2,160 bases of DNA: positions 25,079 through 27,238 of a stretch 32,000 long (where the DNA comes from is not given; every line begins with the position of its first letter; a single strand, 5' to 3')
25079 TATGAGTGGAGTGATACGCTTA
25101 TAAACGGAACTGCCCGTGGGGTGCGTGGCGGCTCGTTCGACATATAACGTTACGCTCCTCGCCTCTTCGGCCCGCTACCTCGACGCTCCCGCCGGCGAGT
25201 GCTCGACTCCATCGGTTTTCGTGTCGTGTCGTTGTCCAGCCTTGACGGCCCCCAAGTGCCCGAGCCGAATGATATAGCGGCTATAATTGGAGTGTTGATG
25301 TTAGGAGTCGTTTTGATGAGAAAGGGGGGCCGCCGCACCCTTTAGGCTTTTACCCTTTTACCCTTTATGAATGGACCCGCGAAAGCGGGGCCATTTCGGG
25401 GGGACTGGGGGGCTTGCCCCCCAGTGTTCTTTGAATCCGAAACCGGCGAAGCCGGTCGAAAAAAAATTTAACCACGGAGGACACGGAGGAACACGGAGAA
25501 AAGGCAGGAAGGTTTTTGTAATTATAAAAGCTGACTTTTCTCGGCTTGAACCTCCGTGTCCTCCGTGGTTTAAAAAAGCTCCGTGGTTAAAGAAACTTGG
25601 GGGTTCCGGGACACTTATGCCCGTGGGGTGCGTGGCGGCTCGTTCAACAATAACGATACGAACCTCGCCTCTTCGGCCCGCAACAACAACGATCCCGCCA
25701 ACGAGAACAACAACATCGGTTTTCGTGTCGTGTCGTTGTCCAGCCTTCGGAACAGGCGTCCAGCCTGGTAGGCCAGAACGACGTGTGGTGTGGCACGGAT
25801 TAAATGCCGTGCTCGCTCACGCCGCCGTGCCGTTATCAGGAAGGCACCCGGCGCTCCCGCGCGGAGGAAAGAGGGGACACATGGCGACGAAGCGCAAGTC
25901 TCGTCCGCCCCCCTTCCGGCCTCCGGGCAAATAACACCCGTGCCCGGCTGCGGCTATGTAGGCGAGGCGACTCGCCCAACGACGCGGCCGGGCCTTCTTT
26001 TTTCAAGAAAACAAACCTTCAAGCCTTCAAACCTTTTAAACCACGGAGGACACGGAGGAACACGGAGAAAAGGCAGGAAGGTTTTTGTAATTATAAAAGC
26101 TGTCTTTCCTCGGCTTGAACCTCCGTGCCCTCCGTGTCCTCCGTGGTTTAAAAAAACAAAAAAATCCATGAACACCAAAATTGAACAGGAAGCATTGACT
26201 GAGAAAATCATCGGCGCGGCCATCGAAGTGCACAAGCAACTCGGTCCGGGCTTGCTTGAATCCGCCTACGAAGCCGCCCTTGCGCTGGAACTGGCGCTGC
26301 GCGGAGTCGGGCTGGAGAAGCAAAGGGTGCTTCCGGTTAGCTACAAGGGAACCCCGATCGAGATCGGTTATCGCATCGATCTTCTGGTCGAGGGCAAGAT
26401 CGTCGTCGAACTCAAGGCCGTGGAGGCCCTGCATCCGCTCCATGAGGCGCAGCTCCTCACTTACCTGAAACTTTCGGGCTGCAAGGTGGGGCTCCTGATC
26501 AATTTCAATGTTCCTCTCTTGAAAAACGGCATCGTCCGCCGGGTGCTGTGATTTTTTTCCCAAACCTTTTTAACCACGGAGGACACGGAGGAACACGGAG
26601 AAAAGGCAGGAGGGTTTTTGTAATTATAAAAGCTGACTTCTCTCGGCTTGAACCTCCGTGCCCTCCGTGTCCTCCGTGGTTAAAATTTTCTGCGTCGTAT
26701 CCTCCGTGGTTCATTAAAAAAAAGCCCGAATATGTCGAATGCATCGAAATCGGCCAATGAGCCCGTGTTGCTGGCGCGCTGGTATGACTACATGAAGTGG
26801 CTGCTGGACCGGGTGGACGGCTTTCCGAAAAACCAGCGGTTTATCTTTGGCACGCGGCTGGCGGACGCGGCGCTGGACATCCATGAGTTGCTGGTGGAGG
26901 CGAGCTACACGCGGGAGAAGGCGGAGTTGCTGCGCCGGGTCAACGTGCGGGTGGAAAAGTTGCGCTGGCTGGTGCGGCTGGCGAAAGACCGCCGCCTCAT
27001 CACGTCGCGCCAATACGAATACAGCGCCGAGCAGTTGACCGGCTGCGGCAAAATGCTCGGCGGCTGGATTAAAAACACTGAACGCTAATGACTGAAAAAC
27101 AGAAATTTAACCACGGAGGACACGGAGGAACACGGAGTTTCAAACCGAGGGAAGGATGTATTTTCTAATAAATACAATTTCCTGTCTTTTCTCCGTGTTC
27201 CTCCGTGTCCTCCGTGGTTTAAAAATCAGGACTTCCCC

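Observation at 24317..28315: Complete DGR with adenine-only TR/VR mismatches and a non-canonical, spread-out gene order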

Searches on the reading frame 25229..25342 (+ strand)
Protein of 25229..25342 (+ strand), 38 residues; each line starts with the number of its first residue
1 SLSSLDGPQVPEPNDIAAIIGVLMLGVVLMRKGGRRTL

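Call 75: search_protein_families(library=pfam, proteins=[window:25229-25342:+], max_evalue=10)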
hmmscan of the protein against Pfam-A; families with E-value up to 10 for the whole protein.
seq(38 aa): 0 families

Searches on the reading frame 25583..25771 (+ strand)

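Call 9: search_protein_families(library=pfam, proteins=[window:25583-25771:+], max_evalue=0.01)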
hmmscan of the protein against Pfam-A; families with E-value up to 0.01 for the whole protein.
window:25583-25771:+ (62 aa): 1 family
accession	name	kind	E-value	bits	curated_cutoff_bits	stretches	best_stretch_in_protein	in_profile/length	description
PF03781.23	FGE-sulfatase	-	5.9e-05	23.3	23.3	1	3-50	204-254/255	Sulfatase-modifying factor enzyme 1-like domain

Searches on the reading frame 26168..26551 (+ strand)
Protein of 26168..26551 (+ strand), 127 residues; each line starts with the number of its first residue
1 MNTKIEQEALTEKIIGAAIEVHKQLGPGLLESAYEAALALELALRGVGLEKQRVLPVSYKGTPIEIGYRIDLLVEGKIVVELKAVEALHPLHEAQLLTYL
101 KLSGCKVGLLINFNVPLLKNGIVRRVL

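Call 9: search_protein_families(library=pfam, proteins=[window:26168-26551:+], max_evalue=0.01)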
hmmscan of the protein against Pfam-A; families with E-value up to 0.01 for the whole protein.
window:26168-26551:+ (127 aa): 1 family
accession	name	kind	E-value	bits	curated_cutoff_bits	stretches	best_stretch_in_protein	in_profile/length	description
PF13366.12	PDDEXK_3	-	1.9e-43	148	22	1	9-124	2-116/117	PD-(D/E)XK nuclease superfamily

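Call 10: search_protein_families(library=ncbifam, proteins=[window:26168-26551:+], max_evalue=0.01)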
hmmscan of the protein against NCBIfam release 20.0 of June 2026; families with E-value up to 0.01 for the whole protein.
window:26168-26551:+ (127 aa): 1 family
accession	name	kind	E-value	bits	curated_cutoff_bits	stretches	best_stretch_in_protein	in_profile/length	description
TIGR04256.1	GxxExxY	subfamily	2.7e-45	153.5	35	1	10-125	2-114/116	GxxExxY protein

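Call 74: search_protein_families(library=phrogs, proteins=[window:26168-26551:+], max_evalue=0.001)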
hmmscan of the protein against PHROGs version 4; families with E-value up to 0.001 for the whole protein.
window:26168-26551:+ (127 aa): 0 families

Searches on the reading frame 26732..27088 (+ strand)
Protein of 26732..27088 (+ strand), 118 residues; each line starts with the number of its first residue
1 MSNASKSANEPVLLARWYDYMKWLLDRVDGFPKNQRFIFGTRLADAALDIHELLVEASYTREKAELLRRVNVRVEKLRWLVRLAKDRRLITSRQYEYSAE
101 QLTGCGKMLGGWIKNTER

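Call 9: search_protein_families(library=pfam, proteins=[window:26732-27088:+], max_evalue=0.01)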
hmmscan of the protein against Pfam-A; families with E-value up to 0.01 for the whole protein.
window:26732-27088:+ (118 aa): 2 families
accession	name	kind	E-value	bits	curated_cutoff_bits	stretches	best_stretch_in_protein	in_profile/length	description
PF22296.2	bAvd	-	4.9e-16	59.6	40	1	12-115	2-106/107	bAvd-like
PF05635.17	23S_rRNA_IVP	-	0.0025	18.5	33.8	1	28-110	20-105/106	23S rRNA-intervening sequence protein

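Call 10: search_protein_families(library=ncbifam, proteins=[window:26732-27088:+], max_evalue=0.01)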
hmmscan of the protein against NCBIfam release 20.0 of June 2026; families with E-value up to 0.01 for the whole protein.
window:26732-27088:+ (118 aa): 2 families
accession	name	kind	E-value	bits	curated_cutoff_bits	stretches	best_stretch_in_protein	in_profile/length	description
NF033474.1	DivGenRetAVD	equivalog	3.3e-31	107.7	80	1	13-114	3-104/104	diversity-generating retroelement protein Avd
TIGR02436.1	TIGR02436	subfamily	0.0013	19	24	1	20-116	8-108/109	four helix bundle protein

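Call 13: search_solved_structures(query=window:26732-27088:+, max_evalue=0.01)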
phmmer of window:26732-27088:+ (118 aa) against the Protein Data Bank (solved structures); distinct sequences matched with E-value up to 0.01: 0.

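Call 22: find_encoding_contigs(protein=window:26732-27088:+, flank=10000, max_places=10)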
Protein window:26732-27088:+ (118 aa): no gene with exactly this product is on record in the collection.

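Call 74: search_protein_families(library=phrogs, proteins=[window:26732-27088:+], max_evalue=0.001)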
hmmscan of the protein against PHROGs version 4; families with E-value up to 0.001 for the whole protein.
window:26732-27088:+ (118 aa): 1 family
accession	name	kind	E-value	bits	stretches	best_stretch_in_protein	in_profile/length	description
phrog_3206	-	DNA, RNA and nucleotide metabolism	4.7e-25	88.9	1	12-117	17-125/154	Avd protein of DGR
